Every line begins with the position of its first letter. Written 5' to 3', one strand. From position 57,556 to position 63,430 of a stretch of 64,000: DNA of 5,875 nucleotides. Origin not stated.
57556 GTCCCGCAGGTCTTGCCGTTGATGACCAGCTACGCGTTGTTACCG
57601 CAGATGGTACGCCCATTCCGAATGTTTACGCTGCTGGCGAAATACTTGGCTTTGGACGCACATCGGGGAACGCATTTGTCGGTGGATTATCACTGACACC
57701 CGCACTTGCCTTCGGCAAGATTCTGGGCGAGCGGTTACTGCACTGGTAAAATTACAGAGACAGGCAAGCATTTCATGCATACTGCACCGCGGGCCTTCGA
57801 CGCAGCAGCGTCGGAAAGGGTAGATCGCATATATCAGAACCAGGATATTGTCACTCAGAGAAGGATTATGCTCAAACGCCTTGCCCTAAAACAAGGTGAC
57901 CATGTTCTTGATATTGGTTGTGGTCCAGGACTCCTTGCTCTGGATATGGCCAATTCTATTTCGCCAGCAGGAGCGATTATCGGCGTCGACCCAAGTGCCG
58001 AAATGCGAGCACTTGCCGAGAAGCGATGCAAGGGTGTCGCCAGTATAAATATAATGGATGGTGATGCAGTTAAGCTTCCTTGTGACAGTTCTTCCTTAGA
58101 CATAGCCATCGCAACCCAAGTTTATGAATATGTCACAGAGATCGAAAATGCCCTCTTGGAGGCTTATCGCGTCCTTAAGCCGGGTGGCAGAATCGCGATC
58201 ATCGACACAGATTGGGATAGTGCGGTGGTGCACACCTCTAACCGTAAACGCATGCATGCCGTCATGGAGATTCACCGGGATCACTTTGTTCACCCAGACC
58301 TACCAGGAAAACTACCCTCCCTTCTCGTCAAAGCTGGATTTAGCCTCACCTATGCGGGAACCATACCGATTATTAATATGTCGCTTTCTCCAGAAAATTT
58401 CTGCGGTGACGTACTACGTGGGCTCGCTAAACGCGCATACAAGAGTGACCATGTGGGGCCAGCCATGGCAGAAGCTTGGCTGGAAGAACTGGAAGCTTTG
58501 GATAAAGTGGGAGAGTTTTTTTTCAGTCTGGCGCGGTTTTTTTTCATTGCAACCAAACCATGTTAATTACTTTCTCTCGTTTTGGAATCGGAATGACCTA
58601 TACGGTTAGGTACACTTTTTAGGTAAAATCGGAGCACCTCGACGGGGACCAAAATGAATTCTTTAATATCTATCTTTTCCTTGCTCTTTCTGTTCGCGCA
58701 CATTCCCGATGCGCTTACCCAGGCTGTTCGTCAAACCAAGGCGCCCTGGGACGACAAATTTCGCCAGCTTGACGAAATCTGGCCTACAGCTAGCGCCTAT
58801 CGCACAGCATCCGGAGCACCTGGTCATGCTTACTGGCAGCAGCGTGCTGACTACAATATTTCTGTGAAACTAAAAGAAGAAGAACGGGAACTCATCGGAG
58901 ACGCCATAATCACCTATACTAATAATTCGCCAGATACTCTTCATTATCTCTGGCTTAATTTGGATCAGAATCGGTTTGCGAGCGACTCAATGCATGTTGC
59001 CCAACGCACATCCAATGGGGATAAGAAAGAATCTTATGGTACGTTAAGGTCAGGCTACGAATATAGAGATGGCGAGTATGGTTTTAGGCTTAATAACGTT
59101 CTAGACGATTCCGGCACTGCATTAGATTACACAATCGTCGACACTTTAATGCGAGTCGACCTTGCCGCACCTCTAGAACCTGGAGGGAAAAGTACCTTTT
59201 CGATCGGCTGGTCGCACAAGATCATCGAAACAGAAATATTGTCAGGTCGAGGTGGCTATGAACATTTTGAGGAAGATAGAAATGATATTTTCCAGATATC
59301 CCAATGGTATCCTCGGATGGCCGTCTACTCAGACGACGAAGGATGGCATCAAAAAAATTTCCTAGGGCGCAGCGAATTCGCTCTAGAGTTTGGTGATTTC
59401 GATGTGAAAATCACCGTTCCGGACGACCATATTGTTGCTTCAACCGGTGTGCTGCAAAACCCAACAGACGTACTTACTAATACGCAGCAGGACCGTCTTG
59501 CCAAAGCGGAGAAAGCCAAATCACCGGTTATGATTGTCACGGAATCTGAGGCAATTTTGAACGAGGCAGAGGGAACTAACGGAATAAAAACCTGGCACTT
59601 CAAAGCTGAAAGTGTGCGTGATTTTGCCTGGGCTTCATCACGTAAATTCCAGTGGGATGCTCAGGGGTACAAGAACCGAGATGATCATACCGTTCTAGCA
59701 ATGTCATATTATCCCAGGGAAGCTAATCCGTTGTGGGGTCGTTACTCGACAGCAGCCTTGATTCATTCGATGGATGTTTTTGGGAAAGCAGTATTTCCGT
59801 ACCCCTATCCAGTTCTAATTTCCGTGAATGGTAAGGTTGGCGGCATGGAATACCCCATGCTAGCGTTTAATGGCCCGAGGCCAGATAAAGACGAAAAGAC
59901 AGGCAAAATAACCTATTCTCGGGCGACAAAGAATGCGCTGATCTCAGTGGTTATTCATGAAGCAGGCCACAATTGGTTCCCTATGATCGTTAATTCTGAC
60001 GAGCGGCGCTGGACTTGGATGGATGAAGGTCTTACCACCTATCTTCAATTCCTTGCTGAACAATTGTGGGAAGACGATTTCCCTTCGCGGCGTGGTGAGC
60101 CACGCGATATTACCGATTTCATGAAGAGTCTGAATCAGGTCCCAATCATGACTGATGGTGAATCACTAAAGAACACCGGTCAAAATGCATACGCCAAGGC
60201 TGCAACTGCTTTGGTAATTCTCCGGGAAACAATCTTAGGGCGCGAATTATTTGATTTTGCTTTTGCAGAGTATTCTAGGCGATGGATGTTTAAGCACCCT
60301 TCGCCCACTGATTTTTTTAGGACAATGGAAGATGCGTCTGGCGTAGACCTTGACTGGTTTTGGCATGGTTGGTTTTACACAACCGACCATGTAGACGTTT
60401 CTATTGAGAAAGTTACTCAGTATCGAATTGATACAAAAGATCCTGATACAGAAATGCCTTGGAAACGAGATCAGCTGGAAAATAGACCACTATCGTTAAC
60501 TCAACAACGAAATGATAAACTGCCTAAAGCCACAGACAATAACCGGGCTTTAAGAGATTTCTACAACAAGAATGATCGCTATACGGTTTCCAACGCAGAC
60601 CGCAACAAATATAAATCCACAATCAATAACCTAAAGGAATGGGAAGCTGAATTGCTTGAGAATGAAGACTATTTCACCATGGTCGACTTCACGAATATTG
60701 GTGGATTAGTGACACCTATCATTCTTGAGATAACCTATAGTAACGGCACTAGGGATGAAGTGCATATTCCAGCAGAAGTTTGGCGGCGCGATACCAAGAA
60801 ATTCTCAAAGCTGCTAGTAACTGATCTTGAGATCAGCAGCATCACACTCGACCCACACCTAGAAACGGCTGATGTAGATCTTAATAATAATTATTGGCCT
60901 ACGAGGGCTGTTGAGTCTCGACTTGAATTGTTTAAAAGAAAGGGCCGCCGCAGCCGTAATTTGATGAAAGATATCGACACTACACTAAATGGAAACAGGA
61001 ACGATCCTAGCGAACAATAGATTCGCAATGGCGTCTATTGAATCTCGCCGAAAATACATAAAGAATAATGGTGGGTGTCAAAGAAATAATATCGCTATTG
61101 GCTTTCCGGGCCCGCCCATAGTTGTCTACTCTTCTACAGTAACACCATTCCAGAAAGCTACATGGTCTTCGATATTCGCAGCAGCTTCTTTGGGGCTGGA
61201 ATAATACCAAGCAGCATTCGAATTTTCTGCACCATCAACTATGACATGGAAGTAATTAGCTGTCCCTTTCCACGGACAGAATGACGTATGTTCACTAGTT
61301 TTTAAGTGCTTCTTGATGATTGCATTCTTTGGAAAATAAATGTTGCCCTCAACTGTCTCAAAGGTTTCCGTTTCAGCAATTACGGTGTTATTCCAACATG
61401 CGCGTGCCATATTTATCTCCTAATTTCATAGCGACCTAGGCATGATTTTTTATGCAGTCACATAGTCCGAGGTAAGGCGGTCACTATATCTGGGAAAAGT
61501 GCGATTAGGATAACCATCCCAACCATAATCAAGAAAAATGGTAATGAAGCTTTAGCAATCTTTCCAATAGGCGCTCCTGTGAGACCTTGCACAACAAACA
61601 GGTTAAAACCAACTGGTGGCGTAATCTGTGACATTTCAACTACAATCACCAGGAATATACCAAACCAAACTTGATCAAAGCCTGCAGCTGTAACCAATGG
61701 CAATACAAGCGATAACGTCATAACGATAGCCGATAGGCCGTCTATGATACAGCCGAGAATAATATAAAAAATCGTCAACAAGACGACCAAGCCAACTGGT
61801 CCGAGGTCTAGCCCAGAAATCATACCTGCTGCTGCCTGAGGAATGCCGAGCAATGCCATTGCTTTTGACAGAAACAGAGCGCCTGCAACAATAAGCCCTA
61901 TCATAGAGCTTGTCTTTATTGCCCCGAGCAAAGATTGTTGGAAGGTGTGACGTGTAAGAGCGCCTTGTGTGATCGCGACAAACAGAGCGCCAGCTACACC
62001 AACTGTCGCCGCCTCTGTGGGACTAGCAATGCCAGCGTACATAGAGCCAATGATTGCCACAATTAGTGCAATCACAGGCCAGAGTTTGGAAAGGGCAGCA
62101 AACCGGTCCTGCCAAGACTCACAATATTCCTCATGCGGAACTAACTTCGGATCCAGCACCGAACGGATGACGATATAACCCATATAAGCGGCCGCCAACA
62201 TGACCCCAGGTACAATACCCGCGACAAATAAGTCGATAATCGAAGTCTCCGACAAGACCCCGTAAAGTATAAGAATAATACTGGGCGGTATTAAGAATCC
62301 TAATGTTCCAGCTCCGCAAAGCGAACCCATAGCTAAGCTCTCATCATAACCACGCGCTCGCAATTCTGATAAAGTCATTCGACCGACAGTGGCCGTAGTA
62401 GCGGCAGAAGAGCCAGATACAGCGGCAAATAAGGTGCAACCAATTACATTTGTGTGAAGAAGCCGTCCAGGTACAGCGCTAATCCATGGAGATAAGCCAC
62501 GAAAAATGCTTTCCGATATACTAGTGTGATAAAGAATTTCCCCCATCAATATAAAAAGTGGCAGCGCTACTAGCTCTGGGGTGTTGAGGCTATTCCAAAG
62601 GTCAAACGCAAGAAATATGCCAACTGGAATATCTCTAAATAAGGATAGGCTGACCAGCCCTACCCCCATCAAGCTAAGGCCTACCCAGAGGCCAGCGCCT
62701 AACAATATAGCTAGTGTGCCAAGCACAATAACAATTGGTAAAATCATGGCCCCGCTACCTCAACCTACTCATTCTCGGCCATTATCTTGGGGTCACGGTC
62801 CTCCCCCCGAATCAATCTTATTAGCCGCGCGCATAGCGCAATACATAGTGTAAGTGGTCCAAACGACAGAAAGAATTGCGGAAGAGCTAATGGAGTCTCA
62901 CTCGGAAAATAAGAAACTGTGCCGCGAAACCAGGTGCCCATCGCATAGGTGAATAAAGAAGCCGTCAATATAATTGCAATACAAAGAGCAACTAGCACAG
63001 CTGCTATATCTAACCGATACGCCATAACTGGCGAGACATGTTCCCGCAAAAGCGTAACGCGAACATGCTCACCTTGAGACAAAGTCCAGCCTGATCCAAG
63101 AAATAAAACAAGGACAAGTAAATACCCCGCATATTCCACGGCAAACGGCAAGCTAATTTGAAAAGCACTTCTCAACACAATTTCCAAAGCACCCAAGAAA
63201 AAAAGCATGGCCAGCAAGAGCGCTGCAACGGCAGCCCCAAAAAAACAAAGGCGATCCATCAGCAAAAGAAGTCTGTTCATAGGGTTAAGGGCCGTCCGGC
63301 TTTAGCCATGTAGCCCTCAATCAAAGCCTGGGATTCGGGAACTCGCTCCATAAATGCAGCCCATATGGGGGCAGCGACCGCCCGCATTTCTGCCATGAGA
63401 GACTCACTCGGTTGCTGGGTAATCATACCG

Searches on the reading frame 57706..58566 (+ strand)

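Call 12: search_protein_families(library=pfam, proteins=[window:57706-58566:+], max_evalue=0.0001)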
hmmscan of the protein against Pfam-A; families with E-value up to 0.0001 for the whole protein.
window:57706-58566:+ (286 aa): 10 families
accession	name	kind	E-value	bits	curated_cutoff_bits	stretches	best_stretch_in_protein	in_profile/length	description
PF08241.18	Methyltransf_11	-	9.4e-22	77.9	21.2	1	68-165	1-95/95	Methyltransferase domain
PF13649.12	Methyltransf_25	-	2.5e-20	73.4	27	1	67-161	1-97/97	Methyltransferase domain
PF01209.24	Ubie_methyltran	-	3.5e-18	66.2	20.1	1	52-168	36-154/233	ubiE/COQ5 methyltransferase family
PF13847.12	Methyltransf_31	-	1.1e-17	64.5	27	1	62-175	2-119/145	Methyltransferase domain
PF08242.18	Methyltransf_12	-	2e-13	51.4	30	1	68-163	1-98/98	Methyltransferase domain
PF13489.12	Methyltransf_23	-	7.3e-13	49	27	1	57-191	14-142/164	Methyltransferase domain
PF01135.25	PCMT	-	4.6e-09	36.8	20.3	1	54-164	64-170/210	Protein-L-isoaspartate(D-aspartate) O-methyltransferase (PCMT)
PF02353.26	CMAS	-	6.3e-07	29.4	27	1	50-112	49-109/273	Mycolic acid cyclopropane synthetase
PF05148.21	Methyltransf_8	-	1.2e-05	25.7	27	1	62-167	70-158/219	Hypothetical methyltransferase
PF05175.20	MTS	-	1.5e-05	25.1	23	1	53-165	21-138/170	Methyltransferase small domain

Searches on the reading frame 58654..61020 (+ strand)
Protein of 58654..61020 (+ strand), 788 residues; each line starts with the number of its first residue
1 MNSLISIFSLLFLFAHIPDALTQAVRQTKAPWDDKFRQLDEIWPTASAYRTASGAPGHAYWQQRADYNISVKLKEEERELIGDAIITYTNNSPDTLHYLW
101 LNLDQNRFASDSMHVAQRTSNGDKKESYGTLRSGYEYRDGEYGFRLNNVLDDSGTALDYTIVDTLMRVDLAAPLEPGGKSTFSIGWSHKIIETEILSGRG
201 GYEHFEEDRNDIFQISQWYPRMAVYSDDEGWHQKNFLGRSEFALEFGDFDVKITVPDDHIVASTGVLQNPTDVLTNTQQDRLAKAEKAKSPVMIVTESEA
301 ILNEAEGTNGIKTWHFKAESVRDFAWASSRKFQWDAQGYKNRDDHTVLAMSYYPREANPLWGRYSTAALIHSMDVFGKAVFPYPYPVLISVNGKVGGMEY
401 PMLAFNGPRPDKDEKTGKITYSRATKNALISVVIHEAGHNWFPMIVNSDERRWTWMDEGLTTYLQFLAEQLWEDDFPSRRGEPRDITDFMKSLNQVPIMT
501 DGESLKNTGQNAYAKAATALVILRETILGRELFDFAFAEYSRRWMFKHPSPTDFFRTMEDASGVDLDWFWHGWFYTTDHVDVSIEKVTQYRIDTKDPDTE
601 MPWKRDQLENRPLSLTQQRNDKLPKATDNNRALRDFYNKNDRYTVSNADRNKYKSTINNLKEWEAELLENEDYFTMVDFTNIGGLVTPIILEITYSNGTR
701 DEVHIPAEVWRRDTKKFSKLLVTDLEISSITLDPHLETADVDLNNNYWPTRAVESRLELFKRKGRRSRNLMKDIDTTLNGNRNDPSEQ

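Call 12: search_protein_families(library=pfam, proteins=[window:58654-61020:+], max_evalue=0.0001)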
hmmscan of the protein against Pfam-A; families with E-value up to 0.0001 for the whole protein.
window:58654-61020:+ (788 aa): 1 family
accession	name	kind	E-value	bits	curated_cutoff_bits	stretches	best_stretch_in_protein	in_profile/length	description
PF01433.26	Peptidase_M1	-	2.4e-13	50.7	27.7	1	420-573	58-218/218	Peptidase family M1 domain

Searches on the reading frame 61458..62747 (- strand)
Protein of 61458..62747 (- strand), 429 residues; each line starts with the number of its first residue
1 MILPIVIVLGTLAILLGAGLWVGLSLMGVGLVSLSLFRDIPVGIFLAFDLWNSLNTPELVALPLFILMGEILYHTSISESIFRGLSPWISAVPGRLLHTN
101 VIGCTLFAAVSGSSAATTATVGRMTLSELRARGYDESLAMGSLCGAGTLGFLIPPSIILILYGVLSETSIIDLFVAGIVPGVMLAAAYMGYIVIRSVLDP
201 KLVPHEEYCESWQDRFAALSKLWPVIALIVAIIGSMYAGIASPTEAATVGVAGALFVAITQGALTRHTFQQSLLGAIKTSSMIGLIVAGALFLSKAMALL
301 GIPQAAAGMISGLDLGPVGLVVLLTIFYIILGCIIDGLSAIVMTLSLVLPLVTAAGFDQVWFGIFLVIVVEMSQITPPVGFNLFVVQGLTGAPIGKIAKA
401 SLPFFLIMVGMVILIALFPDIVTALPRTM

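Call 12: search_protein_families(library=pfam, proteins=[window:61458-62747:-], max_evalue=0.0001)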
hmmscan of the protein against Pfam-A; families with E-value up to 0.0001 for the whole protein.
window:61458-62747:- (429 aa): 1 family
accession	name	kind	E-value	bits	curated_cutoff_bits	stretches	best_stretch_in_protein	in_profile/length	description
PF06808.19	DctM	-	1.1e-82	278.5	23.8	1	9-420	1-412/413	Tripartite ATP-independent periplasmic transporter, DctM component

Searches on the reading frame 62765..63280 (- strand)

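Call 12: search_protein_families(library=pfam, proteins=[window:62765-63280:-], max_evalue=0.0001)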
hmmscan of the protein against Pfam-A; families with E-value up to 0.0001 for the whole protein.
window:62765-63280:- (171 aa): 1 family
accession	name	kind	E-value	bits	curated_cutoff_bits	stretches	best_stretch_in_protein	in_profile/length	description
PF04290.18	DctQ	-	7.9e-17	61.8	28.3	1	30-158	5-131/132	Tripartite ATP-independent periplasmic transporters, DctQ component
